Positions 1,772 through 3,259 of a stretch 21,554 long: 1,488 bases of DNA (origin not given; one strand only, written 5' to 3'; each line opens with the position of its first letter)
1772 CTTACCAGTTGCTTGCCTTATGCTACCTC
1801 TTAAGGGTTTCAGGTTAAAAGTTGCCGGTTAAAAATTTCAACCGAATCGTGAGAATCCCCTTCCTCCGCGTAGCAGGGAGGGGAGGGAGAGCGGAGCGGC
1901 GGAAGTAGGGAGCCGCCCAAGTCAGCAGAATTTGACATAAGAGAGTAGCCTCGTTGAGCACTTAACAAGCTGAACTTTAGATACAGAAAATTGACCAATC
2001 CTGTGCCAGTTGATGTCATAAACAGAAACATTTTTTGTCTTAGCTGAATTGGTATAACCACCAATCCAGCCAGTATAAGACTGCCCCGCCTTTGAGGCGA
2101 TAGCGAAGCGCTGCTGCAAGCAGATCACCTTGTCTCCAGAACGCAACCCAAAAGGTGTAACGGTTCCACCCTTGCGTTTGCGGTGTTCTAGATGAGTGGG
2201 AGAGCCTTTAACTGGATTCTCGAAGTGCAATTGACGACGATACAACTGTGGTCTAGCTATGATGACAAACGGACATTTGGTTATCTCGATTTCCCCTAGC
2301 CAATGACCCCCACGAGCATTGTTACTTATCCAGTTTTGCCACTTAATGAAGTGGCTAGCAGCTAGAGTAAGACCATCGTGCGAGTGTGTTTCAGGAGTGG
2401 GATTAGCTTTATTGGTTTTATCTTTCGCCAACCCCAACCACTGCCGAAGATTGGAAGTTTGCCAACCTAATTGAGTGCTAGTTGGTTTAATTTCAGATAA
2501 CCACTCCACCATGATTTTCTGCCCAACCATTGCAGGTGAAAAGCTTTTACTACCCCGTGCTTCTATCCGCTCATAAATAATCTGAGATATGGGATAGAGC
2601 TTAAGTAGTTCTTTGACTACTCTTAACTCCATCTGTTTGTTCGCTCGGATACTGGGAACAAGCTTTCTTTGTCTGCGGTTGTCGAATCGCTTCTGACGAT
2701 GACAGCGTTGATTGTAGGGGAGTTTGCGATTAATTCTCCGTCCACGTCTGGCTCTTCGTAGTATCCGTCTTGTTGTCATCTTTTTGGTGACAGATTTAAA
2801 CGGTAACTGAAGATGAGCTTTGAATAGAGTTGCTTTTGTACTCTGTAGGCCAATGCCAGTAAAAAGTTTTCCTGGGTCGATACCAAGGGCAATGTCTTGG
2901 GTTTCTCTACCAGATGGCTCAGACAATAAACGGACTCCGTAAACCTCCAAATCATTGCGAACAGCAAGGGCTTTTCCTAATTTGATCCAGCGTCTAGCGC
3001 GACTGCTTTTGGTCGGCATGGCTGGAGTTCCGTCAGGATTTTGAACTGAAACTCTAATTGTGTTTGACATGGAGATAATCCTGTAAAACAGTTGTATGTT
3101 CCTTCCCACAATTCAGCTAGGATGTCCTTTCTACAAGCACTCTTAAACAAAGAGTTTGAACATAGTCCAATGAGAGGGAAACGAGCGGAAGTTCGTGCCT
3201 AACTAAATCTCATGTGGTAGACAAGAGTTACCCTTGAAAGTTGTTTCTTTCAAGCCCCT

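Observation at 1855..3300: Compact IsrB (HNH-less IscB) OMEGA element wedged between two host genes, with hairpin termini and space for an omega-RNA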

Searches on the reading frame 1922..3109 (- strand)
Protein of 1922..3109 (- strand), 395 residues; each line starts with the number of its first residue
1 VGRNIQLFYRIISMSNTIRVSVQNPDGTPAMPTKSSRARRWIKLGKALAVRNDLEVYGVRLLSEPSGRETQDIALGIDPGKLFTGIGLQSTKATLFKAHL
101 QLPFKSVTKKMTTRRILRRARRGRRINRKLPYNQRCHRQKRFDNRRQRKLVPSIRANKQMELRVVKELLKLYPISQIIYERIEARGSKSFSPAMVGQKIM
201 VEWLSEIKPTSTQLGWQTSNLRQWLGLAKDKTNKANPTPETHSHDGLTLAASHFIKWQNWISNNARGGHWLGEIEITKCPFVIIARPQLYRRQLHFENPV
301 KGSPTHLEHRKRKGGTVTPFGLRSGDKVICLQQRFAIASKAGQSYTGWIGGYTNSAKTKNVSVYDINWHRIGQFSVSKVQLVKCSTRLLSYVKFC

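Call 4: search_protein_families(library=pfam, proteins=[window:1922-3109:-], max_evalue=0.01)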
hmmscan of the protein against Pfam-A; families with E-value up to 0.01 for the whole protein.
window:1922-3109:- (395 aa): 1 family
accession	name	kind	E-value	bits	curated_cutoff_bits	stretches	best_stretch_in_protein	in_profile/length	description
PF14239.11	RRXRR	-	2.3e-42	145.2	25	1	20-183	1-155/174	RRXRR protein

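Call 6: search_solved_structures(query=window:1922-3070:-, max_evalue=1, show_alignments=3)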
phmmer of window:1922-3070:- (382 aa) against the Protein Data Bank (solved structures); distinct sequences matched with E-value up to 1: 11.
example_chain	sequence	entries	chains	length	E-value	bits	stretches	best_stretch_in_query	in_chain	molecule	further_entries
8dmb_P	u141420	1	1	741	3.5e-35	124.7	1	4-373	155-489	Ubiquitin-like protein SMT3,IsrB protein,monomeric superfolder Green Fluorescent Protein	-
11hr_A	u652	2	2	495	7.3e-10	41.4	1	9-141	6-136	IscB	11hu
11hx_A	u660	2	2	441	8.3e-09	37.9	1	9-139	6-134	IscB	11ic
7xht_A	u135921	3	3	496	1e-08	37.7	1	9-139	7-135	OgeuIscB | IscB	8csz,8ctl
7utn_D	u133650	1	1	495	1.2e-08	37.4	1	9-139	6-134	IscB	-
9liq_A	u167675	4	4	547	2.9e-08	36.1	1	9-139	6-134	Iscb | Iscb+Twin-Strep-tag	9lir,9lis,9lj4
9nvu_P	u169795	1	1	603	3.5e-07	32.6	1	9-124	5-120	OrufIscB-REC-swap 49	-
9k30_A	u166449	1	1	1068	7.6e-07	31.5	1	2-123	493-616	TbaIscB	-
9k2z_A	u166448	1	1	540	4.8e-06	28.8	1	12-164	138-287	HfmIscB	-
9k31_A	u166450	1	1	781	0.28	13.2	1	52-139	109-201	YnpsCas9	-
1dus_A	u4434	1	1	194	0.58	12.1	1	90-179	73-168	MJ0882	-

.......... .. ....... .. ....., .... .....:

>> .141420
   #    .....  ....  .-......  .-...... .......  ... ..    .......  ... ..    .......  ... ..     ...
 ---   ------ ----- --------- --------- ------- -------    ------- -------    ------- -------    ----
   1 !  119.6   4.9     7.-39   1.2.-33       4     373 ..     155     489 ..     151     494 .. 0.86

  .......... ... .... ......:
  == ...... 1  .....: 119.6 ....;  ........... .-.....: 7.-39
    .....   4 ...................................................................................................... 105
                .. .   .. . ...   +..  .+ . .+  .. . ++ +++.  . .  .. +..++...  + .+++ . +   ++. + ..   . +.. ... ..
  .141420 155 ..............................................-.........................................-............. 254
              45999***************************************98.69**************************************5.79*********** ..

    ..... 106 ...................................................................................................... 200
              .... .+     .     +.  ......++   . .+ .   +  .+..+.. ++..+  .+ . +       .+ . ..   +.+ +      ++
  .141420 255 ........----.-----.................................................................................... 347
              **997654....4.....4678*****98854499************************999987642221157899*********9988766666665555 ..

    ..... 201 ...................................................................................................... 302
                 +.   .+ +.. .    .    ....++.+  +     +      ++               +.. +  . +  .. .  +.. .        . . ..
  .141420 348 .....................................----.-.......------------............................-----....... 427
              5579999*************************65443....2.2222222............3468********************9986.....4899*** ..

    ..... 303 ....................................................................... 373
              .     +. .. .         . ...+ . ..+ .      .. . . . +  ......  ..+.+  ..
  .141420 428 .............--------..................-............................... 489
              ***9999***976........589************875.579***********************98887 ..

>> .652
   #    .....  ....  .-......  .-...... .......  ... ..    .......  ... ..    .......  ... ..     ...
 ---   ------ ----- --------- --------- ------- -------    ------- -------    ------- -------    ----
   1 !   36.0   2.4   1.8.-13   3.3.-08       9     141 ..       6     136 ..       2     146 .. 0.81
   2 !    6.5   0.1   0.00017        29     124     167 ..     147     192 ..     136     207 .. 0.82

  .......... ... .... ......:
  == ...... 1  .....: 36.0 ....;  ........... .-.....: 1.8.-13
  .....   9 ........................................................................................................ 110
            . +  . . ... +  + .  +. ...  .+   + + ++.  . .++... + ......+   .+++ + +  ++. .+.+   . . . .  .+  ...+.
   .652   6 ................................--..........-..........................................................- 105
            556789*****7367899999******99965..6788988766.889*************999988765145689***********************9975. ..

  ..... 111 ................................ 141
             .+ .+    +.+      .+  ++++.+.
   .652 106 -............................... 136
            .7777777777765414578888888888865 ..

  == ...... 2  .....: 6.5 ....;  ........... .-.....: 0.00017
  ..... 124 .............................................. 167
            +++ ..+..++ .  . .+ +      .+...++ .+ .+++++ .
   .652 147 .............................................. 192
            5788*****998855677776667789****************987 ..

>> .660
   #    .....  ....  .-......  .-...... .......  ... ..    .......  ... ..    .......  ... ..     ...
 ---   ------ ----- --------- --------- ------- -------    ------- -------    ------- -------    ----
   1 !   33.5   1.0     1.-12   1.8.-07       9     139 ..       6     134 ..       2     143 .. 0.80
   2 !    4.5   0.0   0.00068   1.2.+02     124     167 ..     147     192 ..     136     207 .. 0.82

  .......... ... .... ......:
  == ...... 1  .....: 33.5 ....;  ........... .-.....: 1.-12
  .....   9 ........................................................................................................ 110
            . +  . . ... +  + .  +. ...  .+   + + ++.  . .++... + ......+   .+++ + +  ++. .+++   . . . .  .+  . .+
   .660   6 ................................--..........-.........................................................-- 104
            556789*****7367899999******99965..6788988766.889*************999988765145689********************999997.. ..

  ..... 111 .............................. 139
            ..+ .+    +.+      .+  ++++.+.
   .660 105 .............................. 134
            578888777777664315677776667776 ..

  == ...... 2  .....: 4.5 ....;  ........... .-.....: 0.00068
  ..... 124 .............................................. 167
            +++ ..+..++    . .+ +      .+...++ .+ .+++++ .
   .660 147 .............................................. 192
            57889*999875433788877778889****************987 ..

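Call 10: find_homologous_proteins(query=window:1922-3070:-, max_evalue=0.00001)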
Query window:1922-3070:- (382 aa): 1778 proteins with E <= 0.00001 among 4482 candidates; the best 120 are listed.
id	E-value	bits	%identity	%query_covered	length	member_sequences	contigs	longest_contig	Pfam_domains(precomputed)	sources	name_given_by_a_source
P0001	1.6e-240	815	95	100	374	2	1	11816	PF14239.12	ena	-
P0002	3.8e-221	752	86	100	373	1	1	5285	PF14239.12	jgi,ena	jgi:hypothetical protein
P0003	1.6e-219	746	85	100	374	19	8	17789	PF14239.12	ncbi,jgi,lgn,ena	ncbi:MAG TPA: RRXRR domain-containing protein [Coleofasciculaceae cyanobacterium]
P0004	4.2e-217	738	85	100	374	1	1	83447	PF14239.12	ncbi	ncbi:MAG: RRXRR domain-containing protein [Potamolinea sp.]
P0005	1.3e-216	737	84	100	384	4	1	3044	PF14239.12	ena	-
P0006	3.1e-212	722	82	100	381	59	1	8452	PF14239.12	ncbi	-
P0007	7.4e-211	718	84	100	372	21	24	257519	PF14239.12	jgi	jgi:hypothetical protein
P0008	2.0e-209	713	81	100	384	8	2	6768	PF14239.12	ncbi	-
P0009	9.7e-208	707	82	100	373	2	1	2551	PF14239.12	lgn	-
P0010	7.8e-207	705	82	100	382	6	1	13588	PF14239.12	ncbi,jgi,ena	ncbi:MAG TPA: RRXRR domain-containing protein [Leptolyngbyaceae cyanobacterium]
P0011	6.3e-206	702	81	100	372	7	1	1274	PF14239.12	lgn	-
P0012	2.3e-205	700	82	100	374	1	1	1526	PF14239.12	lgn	-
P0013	1.2e-203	694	80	100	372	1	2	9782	PF14239.12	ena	-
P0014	5.2e-203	692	80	100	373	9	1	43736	PF14239.12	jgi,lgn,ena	-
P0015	2.5e-201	686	77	100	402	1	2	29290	PF14239.12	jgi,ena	jgi:hypothetical protein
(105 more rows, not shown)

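Call 12: find_related_loci(query=A1, collection=genome_contigs, flank=4000)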
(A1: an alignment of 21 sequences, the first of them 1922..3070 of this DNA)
Query A1 (382 aa) in genome_contigs; peptide patterns used: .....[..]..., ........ (x = any residue, [..] = any of these).
225 stretches matched a pattern; 182 encode a relative of the query (tblastn E <= 1e-3); the best 80 are kept; 80 distinct loci.
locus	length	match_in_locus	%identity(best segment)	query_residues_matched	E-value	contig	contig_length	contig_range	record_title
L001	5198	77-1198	85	1-382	0e+0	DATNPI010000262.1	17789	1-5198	MAG TPA_asm: Coleofasciculaceae cyanobacterium isolate SMAG_U16477 k141_239072, whole genome shotgun sequence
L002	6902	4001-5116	84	1-382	0e+0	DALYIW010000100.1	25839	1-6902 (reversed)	MAG TPA_asm: Coleofasciculaceae cyanobacterium CTOTU46601 NODE_109_length_25839_cov_3.891910, whole genome shotgun seque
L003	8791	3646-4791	82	1-382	0e+0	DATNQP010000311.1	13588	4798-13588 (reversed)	MAG TPA_asm: Leptolyngbyaceae cyanobacterium isolate SMAG_U16510 k141_1325894, whole genome shotgun sequence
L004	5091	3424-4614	79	1-382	0e+0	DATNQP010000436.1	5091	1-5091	MAG TPA_asm: Leptolyngbyaceae cyanobacterium isolate SMAG_U16510 k141_1346561, whole genome shotgun sequence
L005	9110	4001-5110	65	1-381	2e-160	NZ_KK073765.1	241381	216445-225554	[Scytonema hofmanni] UTEX 2349 Tol9009DRAFT_TPD.5, whole genome shotgun sequence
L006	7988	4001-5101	65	1-375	3e-155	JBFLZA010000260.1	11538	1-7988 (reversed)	MAG: Cyanobacteriota bacterium isolate MAG099 MAG099_260, whole genome shotgun sequence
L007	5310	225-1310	66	6-375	4e-155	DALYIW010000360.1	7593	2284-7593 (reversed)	MAG TPA_asm: Coleofasciculaceae cyanobacterium CTOTU46601 NODE_837_length_7593_cov_4.414699, whole genome shotgun sequen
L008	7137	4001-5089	64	6-376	1e-154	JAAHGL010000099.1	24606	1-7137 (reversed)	MAG: Symploca sp. SIO2C1 2C1_NODE_99, whole genome shotgun sequence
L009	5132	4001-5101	65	1-375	3e-154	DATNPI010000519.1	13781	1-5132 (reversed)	MAG TPA_asm: Coleofasciculaceae cyanobacterium isolate SMAG_U16477 k141_98155, whole genome shotgun sequence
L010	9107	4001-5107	64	1-377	8e-153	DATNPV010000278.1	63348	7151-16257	MAG TPA_asm: Waterburya sp. isolate SMAG_U16490 k141_5255747, whole genome shotgun sequence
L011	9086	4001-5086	65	6-375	2e-152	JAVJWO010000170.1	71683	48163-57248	MAG: Coleofasciculus chthonoplastes F2-STO-03 k141_60389, whole genome shotgun sequence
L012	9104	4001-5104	63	1-376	7e-152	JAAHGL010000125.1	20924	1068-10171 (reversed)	MAG: Symploca sp. SIO2C1 2C1_NODE_125, whole genome shotgun sequence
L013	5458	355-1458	63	1-376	2e-151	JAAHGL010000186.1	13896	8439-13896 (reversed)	MAG: Symploca sp. SIO2C1 2C1_NODE_186, whole genome shotgun sequence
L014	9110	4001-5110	63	5-382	7e-151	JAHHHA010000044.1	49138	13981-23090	MAG: Cyanosarcina radialis HA8281-LM2 scaffold_280_c1, whole genome shotgun sequence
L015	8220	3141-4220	65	5-375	4e-150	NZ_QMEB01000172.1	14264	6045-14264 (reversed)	Brasilonema bromeliae SPC951 NODE_2367_length_14264_cov_4.685270, whole genome shotgun sequence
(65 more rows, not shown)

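Call 21: find_encoding_contigs(protein=P0001, flank=6000, max_places=4)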
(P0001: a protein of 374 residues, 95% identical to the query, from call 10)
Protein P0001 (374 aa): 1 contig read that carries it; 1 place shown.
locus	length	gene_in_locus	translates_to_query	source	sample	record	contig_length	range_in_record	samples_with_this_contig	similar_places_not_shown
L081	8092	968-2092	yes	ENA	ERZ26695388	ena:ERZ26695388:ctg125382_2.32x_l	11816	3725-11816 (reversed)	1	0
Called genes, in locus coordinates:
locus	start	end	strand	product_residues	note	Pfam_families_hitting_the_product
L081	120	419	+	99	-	-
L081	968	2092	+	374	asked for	PF14239:RRXRR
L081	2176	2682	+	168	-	PF13527:Acetyltransf_9, PF00583:Acetyltransf_1, PF13673:Acetyltransf_10 (weak), PF13508:Acetyltransf_7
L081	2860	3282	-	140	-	-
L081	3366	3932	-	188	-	PF02283:CobU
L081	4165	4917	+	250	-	-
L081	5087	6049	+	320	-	PF00535:Glycos_transf_2, PF13641:Glyco_tranf_2_3, PF13632:Glyco_trans_2_3 (weak)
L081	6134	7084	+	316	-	PF00535:Glycos_transf_2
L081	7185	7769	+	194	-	PF00132:Hexapep (weak)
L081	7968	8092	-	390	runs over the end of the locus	PF00989:PAS (weak), PF13188:PAS_8, PF13426:PAS_9 (weak), PF13545:HTH_Crp_2, PF00325:Crp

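Call 57: search_protein_families(library=ncbifam, proteins=[window:1922-3070:-], max_evalue=0.01)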
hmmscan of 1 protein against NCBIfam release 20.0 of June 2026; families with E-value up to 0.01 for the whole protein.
window:1922-3070:- (382 aa): 1 family
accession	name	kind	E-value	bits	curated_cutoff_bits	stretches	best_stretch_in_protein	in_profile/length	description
NF040563.1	guided_IscB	equivalog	3.1e-25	89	175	1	9-169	3-156/314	RNA-guided endonuclease IscB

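Call 58: predict_structure(alignment_id=A1)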
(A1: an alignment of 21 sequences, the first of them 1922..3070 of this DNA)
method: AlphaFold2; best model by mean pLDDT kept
length: 382 residues; sequences in the alignment: 21
mean_pLDDT: 46.1   pTM: 0.43
mean pLDDT of the five models: 46.1, 41.8, 39.7, 39.4, 36.6
residues with pLDDT >= 90: 0; 70-90: 23; 50-70: 134; < 50: 225
segments of 3 or more residues with pLDDT < 50: 1-29, 32-114, 123-132, 158-162, 172-177, 221-227, 260-322, 337-341, 370-382
pLDDT, mean of each block of 10 residues (from residue 1): 30 41 44 40 33 32 26 28 30 29 43 49 46 55 57 51 56 48 69 69 64 60 47 53 65 61 34 24 29 37 26 30 66 58 59 66 67 32 25
secondary structure, 60 per line:
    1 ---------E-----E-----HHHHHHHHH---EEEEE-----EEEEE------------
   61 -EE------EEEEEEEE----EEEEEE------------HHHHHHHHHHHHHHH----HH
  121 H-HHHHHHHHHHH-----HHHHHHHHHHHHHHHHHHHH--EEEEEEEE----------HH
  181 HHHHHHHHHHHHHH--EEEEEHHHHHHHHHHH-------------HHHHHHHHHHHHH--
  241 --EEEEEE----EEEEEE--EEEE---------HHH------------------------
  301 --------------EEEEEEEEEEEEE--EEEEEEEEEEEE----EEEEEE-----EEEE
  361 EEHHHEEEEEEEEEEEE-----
elements in order: H22-30 E34-38 E44-48 E70-77 E82-87 H100-114 H123-133 H139-158 E161-168 H179-194 E197-201 H202-212 H226-238 E243-248 E253-258 E261-264 E315-327 E330-341 E346-351 E357-362 E366-377
